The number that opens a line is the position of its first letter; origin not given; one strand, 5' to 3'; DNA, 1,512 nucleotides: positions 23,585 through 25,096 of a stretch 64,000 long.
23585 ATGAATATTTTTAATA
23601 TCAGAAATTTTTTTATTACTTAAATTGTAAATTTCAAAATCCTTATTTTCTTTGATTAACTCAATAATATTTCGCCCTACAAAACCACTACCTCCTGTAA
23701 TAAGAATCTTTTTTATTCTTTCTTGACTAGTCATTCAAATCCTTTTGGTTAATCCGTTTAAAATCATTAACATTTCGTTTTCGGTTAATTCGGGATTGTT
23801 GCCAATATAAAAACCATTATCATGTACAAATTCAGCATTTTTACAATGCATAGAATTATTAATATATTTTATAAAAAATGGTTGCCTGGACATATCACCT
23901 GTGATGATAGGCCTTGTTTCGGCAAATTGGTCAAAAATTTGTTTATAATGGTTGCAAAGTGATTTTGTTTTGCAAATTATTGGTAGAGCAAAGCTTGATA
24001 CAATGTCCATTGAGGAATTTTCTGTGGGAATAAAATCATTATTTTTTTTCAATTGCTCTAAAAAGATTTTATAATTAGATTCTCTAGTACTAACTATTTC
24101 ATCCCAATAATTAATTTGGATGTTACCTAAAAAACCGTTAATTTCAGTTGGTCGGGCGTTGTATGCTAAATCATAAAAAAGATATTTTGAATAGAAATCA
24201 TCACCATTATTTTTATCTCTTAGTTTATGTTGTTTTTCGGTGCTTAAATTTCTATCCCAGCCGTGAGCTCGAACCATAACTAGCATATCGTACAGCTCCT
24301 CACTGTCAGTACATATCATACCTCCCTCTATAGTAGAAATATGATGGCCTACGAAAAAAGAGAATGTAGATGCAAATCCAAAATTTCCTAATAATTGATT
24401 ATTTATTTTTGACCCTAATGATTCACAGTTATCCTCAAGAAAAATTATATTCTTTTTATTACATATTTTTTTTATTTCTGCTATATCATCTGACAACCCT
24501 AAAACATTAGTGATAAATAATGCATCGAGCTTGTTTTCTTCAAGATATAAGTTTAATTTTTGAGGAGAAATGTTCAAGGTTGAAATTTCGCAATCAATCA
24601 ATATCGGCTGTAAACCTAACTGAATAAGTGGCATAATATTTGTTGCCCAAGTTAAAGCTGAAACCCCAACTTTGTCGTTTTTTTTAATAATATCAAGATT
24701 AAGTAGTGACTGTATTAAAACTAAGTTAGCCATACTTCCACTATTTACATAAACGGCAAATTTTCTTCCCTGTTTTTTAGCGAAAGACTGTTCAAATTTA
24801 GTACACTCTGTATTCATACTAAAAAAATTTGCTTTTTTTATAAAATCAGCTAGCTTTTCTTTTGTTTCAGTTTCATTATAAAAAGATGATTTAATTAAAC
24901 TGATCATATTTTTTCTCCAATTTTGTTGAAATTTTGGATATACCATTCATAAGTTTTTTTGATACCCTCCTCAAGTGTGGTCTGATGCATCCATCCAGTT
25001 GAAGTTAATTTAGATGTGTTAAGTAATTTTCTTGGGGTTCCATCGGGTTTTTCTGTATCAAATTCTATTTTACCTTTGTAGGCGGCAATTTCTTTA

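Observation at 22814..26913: GDP-mannose-derived 3,6-dideoxyhexose (colitose-like) cassette: Gmd + His-variant DegT enzyme + Fcl/ColC + extra SDR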

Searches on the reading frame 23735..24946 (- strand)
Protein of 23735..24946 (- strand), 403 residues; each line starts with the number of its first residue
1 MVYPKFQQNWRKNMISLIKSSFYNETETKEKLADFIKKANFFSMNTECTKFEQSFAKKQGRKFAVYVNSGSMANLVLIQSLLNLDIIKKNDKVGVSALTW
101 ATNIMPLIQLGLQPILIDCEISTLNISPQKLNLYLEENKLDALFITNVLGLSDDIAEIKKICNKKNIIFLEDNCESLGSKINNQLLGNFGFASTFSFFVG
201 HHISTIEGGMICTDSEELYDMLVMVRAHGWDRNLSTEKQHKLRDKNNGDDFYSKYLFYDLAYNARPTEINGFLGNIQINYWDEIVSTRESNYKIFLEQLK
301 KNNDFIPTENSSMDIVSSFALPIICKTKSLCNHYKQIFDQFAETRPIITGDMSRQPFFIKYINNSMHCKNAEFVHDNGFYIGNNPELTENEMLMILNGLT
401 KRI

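Call 3: search_protein_families(library=ncbifam, proteins=[window:23735-24946:-], max_evalue=0.001)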
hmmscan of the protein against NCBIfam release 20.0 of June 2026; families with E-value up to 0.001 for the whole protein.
window:23735-24946:- (403 aa): 7 families
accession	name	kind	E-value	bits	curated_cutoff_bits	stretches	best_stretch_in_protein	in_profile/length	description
NF011936.0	PRK15407.1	equivalog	6.4e-57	193.2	423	1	43-400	62-433/440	lipopolysaccharide biosynthesis protein RfbH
TIGR03588.1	PseC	equivalog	2.1e-40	138.8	423.5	1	40-345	24-320/380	UDP-4-amino-4,6-dideoxy-N-acetyl-beta-L-altrosamine transaminase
TIGR04181.1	NHT_00031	hypoth_equivalog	3.6e-35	121.5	420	1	27-375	11-350/359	LegC family aminotransferase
NF008658.2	PRK11658.1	equivalog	8e-24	84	631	1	42-355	29-326/379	UDP-4-amino-4-deoxy-L-arabinose aminotransferase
NF008687.0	PRK11706.1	equivalog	5.6e-18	64.8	375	1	32-302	17-270/375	dTDP-4-amino-4,6-dideoxygalactose transaminase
TIGR04427.1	PLP_DesI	equivalog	1.4e-14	54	650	1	49-235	55-234/390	dTDP-4-dehydro-6-deoxyglucose aminotransferase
TIGR02379.1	ECA_wecE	subfamily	2.8e-13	49.4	434.85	1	51-302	36-271/376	dTDP-4-amino-4,6-dideoxy-D-glucose transaminase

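Call 4: search_protein_families(library=pfam, proteins=[window:23735-24946:-], max_evalue=0.001)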
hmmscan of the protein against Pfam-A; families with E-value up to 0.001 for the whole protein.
window:23735-24946:- (403 aa): 1 family
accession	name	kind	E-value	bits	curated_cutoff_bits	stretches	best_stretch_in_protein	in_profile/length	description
PF01041.23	DegT_DnrJ_EryC1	-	1.8e-55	189.1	19.8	1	29-397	7-357/360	DegT/DnrJ/EryC1/StrS aminotransferase family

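Call 5: search_solved_structures(query=window:23735-24946:-, max_evalue=0.00001, show_alignments=3)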
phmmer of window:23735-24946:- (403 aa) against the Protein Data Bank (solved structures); distinct sequences matched with E-value up to 0.00001: 52.
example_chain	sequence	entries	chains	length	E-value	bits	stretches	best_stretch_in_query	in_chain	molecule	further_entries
2gms_A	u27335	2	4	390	2.3e-66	227.4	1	24-385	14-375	Putative pyridoxamine 5-phosphate-dependent dehydrase, Wbdk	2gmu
3b8x_A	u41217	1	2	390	2.8e-65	223.9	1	24-385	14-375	Pyridoxamine 5-phosphate-dependent dehydrase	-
2r0t_A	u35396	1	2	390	4.4e-65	223.2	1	24-385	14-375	Pyridoxamine 5-phosphate-dependent dehydrase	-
3gr9_A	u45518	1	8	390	5.4e-65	222.9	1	24-385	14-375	ColD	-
3bcx_A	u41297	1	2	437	1.8e-39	138.9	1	50-393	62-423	CDP-6-deoxy-L-threo-D-glycero-4-hexulose-3-dehydrase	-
3bb8_A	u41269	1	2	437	3.2e-38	134.8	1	50-393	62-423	CDP-4-keto-6-deoxy-D-glucose-3-dehydrase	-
9wvy_A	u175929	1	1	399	1.6e-29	106.2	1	42-288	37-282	Putative NDP-4-keto-6-deoxyglucose-3-dehydratase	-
5u1z_A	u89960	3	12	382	1.5e-21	79.9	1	29-308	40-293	Putative aminotransferase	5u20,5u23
5u21_A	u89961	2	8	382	1.8e-21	79.7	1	29-308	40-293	Putative aminotransferase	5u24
7b0m_AAA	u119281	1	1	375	2.5e-20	75.9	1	39-378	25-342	Sugar aminotransferase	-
3bn1_A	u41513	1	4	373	3.6e-19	72.1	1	47-233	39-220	Perosamine synthetase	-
3dr7_A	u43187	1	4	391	4.2e-19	71.9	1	47-233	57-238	Putative perosamine synthetase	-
3dr4_A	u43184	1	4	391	5.7e-19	71.4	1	47-233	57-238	Putative perosamine synthetase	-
1o61_A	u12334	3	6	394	1.3e-18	70.3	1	34-219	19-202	aminotransferase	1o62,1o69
4ztc_A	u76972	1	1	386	1.6e-18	69.9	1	34-219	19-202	Aminotransferase homolog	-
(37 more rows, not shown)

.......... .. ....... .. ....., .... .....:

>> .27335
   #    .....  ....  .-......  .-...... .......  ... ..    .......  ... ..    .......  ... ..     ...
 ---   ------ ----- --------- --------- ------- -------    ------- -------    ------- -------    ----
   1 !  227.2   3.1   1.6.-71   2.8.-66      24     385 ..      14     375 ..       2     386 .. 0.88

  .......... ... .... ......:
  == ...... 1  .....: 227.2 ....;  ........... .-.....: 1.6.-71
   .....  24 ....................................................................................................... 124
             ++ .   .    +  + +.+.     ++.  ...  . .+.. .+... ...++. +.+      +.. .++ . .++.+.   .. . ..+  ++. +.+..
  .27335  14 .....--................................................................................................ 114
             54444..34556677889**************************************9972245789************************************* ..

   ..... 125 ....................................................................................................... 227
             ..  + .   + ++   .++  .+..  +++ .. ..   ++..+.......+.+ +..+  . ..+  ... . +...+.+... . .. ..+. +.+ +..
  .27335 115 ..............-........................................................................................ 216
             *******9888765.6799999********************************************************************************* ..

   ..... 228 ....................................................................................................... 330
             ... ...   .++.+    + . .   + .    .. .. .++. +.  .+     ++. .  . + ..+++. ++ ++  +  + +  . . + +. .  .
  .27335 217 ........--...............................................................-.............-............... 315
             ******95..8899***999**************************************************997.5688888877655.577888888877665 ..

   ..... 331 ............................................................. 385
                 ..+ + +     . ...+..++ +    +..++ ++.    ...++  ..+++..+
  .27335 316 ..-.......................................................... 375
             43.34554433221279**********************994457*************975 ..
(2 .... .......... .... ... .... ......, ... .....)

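Call 11: find_homologous_proteins(query=window:23735-24946:-, max_evalue=1e-20)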
Query window:23735-24946:- (403 aa): 7696 proteins with E <= 1e-20 among 8000 candidates; the best 120 are listed.
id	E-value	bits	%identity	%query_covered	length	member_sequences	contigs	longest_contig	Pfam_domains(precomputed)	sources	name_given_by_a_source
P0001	3.3e-259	877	100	97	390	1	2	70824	PF01041.24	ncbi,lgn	-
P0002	2.2e-211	720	80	96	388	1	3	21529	PF01041.24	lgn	-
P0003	5.7e-192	656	75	97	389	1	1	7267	PF01041.24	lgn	-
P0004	1.6e-175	602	68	97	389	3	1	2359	PF00266.26,PF01041.24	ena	-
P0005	8.0e-174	596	67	96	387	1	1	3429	PF01041.24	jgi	-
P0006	8.0e-174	596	68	95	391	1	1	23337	PF01041.24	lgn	-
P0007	3.4e-172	591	66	95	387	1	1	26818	PF01041.24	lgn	-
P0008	2.1e-166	572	63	97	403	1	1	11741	PF01041.24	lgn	-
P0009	3.9e-165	567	65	97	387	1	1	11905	PF01041.24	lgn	-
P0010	2.1e-163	562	64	96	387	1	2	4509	PF01041.24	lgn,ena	-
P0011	3.7e-162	558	63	96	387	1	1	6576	PF01041.24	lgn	-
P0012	6.0e-162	557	63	96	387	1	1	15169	PF00266.26,PF01041.24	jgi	jgi:CDP-4-dehydro-6-deoxyglucose reductase, E1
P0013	6.6e-162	557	65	96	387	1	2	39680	PF01041.24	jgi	-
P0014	6.7e-162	557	64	94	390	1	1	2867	PF01041.24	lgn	-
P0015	1.0e-161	556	62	96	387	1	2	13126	PF01041.24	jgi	jgi:CDP-6-deoxy-D-xylo-4-hexulose-3-dehydrase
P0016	2.0e-161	555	63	96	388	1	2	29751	PF01041.24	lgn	-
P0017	3.1e-161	555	62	96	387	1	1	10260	PF01041.24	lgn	-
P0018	3.8e-161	554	64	96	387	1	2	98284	PF01041.24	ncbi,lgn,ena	-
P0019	4.1e-161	554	63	97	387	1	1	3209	PF01041.24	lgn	-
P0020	4.2e-161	554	62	96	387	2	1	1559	PF01041.24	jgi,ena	-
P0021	5.7e-161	554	63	96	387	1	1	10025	PF00266.26,PF01041.24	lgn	-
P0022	1.0e-160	553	62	96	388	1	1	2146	PF01041.24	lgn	-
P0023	1.0e-160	553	63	96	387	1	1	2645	PF01041.24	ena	-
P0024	1.5e-160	552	63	97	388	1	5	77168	PF01041.24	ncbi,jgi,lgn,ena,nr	ncbi:MAG: hypothetical protein ACD_48C00115G0002 [uncultured bacterium]|nr:MAG: hypothetical protein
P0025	1.6e-160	552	64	96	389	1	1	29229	PF01041.24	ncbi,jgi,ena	-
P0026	2.8e-160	551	61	96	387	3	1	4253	PF01041.24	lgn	-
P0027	3.4e-160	551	62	96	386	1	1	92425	PF01041.24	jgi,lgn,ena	-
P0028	3.6e-160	551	63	96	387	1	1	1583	PF01041.24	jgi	-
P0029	5.1e-160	551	63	96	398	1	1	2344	PF00266.26,PF01041.24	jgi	jgi:CDP-4-dehydro-6-deoxyglucose reductase, E1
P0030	5.8e-160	550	64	94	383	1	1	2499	PF01041.24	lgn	-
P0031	6.4e-160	550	62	96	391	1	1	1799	PF01041.24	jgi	-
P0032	7.6e-160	550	64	94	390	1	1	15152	PF01041.24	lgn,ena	-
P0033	1.2e-159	549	65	94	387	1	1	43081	PF01041.24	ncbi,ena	-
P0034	2.8e-159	548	68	88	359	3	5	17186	PF01041.24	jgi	jgi:CDP-6-deoxy-D-xylo-4-hexulose-3-dehydrase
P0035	3.0e-159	548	63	94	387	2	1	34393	PF01041.24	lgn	-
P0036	4.1e-159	548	62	97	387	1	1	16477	PF00266.26,PF01041.24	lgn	-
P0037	6.0e-159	547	61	96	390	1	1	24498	PF01041.24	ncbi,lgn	-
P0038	6.6e-159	547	63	96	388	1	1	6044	PF00266.26,PF01053.27,PF01041.24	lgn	-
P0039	1.1e-158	546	62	97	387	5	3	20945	PF01041.24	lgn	-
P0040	1.3e-158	546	61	96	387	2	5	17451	PF01041.24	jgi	jgi:CDP-4-dehydro-6-deoxyglucose reductase, E1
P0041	1.4e-158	546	62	97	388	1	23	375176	PF01041.24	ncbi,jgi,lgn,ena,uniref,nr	ncbi:hypothetical protein A3E97_05375 [Candidatus Uhrbacteria bacterium RIFCSPHIGHO2_12_FULL_47_12]|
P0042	1.6e-158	546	62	97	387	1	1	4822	PF01041.24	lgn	-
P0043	2.4e-158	545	61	97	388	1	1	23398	PF01041.24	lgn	-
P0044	4.9e-158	544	62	96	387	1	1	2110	PF00266.26,PF01041.24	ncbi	-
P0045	5.8e-158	544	64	95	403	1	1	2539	PF00266.26,PF01041.24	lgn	-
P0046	7.7e-158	543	62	96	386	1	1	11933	PF01041.24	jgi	jgi:CDP-6-deoxy-D-xylo-4-hexulose-3-dehydrase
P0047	8.8e-158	543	62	96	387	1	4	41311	PF00266.26,PF01041.24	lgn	-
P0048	9.3e-158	543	63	95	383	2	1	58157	PF01041.24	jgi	-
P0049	1.0e-157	543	63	96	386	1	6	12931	PF01041.24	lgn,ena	-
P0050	1.6e-157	542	63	93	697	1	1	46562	PF04321.24,PF16363.12,PF01041.24,PF01370.28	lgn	-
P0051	1.9e-157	542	62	96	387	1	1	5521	PF01041.24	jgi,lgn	-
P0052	1.9e-157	542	63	96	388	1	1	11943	PF01041.24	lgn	-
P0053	2.1e-157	542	62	94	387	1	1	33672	PF01041.24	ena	-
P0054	3.6e-157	541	62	96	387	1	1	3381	PF01041.24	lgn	-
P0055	3.9e-157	541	61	96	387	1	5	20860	PF01041.24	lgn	-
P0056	1.1e-156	540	63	96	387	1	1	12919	PF01041.24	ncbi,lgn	-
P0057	1.2e-156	540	61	96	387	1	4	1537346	PF01041.24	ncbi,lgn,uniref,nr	ncbi:MAG: DegT/DnrJ/EryC1/StrS aminotransferase family protein [Minisyncoccus archaeiphilus]|uniref:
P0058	1.5e-156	539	63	96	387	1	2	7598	PF01041.24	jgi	-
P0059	3.1e-156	538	61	96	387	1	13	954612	PF01041.24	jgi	jgi:CDP-6-deoxy-D-xylo-4-hexulose-3-dehydrase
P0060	3.6e-156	538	61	97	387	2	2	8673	PF01041.24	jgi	-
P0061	4.1e-156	538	63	93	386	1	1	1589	PF01041.24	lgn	-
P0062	5.9e-156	537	60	95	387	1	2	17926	PF01041.24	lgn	-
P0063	7.5e-156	537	62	97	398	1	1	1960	PF01041.24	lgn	-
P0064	8.3e-156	537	62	97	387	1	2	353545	PF01041.24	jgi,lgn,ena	jgi:CDP-6-deoxy-D-xylo-4-hexulose-3-dehydrase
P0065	9.9e-156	537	61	96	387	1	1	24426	PF00266.26,PF01041.24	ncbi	ncbi:MAG: aminotransferase class V-fold PLP-dependent enzyme [Patescibacteria group bacterium]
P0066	1.1e-155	536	62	94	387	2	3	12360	PF01041.24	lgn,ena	-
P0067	1.5e-155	536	62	94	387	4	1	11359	PF01041.24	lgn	-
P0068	1.6e-155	536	60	96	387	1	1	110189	PF01041.24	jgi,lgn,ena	-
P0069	1.7e-155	536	62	97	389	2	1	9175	PF01041.24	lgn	-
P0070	1.9e-155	536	61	96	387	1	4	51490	PF01041.24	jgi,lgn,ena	-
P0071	2.1e-155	535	60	96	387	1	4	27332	PF01041.24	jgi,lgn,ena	-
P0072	3.4e-155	535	61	95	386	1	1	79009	PF01041.24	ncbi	-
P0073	3.6e-155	535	61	96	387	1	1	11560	PF01041.24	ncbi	ncbi:MAG: DegT/DnrJ/EryC1/StrS aminotransferase family protein [Patescibacteria group bacterium]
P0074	3.8e-155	535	60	97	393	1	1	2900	PF01041.24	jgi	jgi:CDP-6-deoxy-D-xylo-4-hexulose-3-dehydrase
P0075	4.8e-155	534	63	94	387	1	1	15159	PF01041.24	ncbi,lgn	-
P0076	5.2e-155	534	61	94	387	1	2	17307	PF01041.24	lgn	-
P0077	5.5e-155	534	61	96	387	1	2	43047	PF01041.24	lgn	-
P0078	5.9e-155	534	63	94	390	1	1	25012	PF01041.24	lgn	-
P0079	6.1e-155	534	61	97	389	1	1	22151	PF01041.24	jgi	jgi:CDP-6-deoxy-D-xylo-4-hexulose-3-dehydrase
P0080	6.2e-155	534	60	95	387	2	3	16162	PF01041.24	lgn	-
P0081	6.3e-155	534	59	96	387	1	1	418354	PF01041.24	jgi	jgi:CDP-6-deoxy-D-xylo-4-hexulose-3-dehydrase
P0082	6.6e-155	534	60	96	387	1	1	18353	PF01041.24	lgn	-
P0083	7.1e-155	534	61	96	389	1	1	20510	PF01041.24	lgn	-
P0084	8.0e-155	534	61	96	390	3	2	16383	PF01041.24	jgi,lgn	-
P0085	8.4e-155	533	60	96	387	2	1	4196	PF01041.24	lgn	-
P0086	9.1e-155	533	61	93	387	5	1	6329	PF01041.24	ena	-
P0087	1.1e-154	533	60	96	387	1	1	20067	PF01041.24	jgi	jgi:CDP-6-deoxy-D-xylo-4-hexulose-3-dehydrase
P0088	1.1e-154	533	61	96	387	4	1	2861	PF01041.24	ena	-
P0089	1.2e-154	533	59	96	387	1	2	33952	PF01041.24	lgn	-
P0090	1.2e-154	533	61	96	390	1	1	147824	PF01041.24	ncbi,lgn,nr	ncbi:MAG: DegT/DnrJ/EryC1/StrS aminotransferase family protein [Candidatus Moranbacteria bacterium]|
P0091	1.4e-154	533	62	94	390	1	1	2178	PF01041.24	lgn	-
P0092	1.6e-154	533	60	96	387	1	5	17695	PF01041.24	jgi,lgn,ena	-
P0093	1.7e-154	532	61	96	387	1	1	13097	PF01041.24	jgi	jgi:CDP-6-deoxy-D-xylo-4-hexulose-3-dehydrase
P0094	2.2e-154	532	61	94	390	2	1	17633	PF01041.24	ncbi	-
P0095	2.3e-154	532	60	96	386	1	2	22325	PF01041.24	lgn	-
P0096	2.3e-154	532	61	94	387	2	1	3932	PF01041.24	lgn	-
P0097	2.4e-154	532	61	96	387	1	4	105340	PF01041.24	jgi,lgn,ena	-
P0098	2.4e-154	532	60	96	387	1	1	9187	PF01041.24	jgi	jgi:CDP-6-deoxy-D-xylo-4-hexulose-3-dehydrase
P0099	2.7e-154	532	62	96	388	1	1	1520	PF01041.24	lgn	-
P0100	2.8e-154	532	59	96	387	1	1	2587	PF01041.24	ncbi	-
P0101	2.8e-154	532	62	97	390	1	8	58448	PF01041.24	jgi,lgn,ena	-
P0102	2.9e-154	532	59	96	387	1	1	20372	PF01041.24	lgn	-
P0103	3.1e-154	532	61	94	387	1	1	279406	PF01041.24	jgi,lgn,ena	-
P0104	5.2e-154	531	58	96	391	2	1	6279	PF01041.24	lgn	-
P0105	6.3e-154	531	62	96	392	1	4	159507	PF01041.24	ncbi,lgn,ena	-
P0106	6.8e-154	530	60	95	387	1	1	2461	PF01041.24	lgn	-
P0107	8.0e-154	530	60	96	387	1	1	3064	PF01041.24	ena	-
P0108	8.3e-154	530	60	96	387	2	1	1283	PF01041.24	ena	-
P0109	8.6e-154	530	61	95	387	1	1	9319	PF01041.24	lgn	-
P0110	9.1e-154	530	60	96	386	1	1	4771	PF01041.24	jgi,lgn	jgi:CDP-6-deoxy-D-xylo-4-hexulose-3-dehydrase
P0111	9.3e-154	530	59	96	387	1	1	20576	PF01041.24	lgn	-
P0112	1.3e-153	530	61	94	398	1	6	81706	PF01041.24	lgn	-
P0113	1.3e-153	530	62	94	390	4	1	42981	PF00266.26,PF01041.24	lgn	-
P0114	1.3e-153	530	61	94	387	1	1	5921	PF01041.24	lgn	-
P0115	1.4e-153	529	60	96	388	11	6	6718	PF01041.24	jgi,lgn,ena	-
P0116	1.5e-153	529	61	94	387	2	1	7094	PF01041.24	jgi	-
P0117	1.6e-153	529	59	96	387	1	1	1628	PF01041.24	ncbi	-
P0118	1.6e-153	529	60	96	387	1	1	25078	PF01041.24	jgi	jgi:CDP-6-deoxy-D-xylo-4-hexulose-3-dehydrase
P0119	1.6e-153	529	60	96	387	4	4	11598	PF01041.24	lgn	-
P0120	1.8e-153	529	61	95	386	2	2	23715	PF01041.24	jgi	-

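Call 12: find_related_loci(query=window:23735-24946:-, collection=genome_contigs, flank=8000)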
Query window:23735-24946:- (403 aa) in genome_contigs; peptide patterns used: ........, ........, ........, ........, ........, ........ (x = any residue, [..] = any of these).
165 stretches matched a pattern; 4 encode a relative of the query (tblastn E <= 1e-3); 4 distinct loci.
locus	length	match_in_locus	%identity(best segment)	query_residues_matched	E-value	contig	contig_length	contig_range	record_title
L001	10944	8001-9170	56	15-402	2e-137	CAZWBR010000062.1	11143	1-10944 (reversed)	MAG TPA_asm: uncultured Prolixibacteraceae bacterium isolate SRP192927_co3_245 genome assembly, contig: NODE_14692_lengt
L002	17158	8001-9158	54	14-396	2e-133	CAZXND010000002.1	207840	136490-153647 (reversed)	MAG TPA_asm: uncultured Gammaproteobacteria bacterium isolate SRP192515_co1_195 genome assembly, contig: NODE_29_length_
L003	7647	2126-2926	30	50-336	8e-21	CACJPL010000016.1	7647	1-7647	uncultured Pelagibacteraceae bacterium isolate AG-915-O05 genome assembly, contig: AG-915-O05_NODE_16, whole genome shot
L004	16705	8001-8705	27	38-289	2e-20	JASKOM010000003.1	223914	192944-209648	MAG: Campylobacterota bacterium isolate GLC1 NODE_3_length_223914_cov_28.5324_ID_50238, whole genome shotgun sequence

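Call 14: find_encoding_contigs(protein=P0001, flank=6000, max_places=3)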
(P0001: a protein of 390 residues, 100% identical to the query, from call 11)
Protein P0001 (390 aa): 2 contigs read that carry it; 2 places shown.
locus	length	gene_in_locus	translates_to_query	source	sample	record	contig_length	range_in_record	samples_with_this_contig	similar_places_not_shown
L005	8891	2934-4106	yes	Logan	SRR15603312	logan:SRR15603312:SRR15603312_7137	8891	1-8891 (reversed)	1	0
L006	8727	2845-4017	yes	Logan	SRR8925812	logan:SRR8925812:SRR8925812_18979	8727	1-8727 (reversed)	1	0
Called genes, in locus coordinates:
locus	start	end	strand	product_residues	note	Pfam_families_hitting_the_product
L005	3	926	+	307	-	?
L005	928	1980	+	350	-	PF01370:Epimerase, PF04321:RmlD_sub_bind (weak), PF16363:GDP_Man_Dehyd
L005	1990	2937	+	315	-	PF01370:Epimerase, PF02719:Polysacc_synt_2 (faint), PF04321:RmlD_sub_bind (weak), PF16363:GDP_Man_Dehyd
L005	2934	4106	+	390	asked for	PF01041:DegT_DnrJ_EryC1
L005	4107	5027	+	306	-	PF01370:Epimerase, PF04321:RmlD_sub_bind, PF01073:3Beta_HSD, PF16363:GDP_Man_Dehyd, PF07993:NAD_binding_4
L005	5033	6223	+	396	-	PF13439:Glyco_transf_4 (faint), PF20706:GT4-conflict (faint), PF00534:Glycos_transf_1, PF13692:Glyco_trans_1_4, PF13524:Glyco_trans_1_2 (weak)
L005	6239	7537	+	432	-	PF01943:Polysacc_synt, PF13440:Polysacc_synt_3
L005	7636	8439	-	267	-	PF13641:Glyco_tranf_2_3, PF00535:Glycos_transf_2, PF10111:Glyco_tranf_2_2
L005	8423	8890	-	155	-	?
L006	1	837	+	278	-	?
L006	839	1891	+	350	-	PF01370:Epimerase, PF04321:RmlD_sub_bind (weak), PF16363:GDP_Man_Dehyd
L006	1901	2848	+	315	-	PF01370:Epimerase, PF02719:Polysacc_synt_2 (faint), PF04321:RmlD_sub_bind (weak), PF16363:GDP_Man_Dehyd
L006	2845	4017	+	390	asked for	PF01041:DegT_DnrJ_EryC1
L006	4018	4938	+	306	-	PF01370:Epimerase, PF04321:RmlD_sub_bind, PF01073:3Beta_HSD, PF16363:GDP_Man_Dehyd, PF07993:NAD_binding_4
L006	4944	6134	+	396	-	PF13439:Glyco_transf_4 (faint), PF20706:GT4-conflict (faint), PF00534:Glycos_transf_1, PF13692:Glyco_trans_1_4, PF13524:Glyco_trans_1_2 (weak)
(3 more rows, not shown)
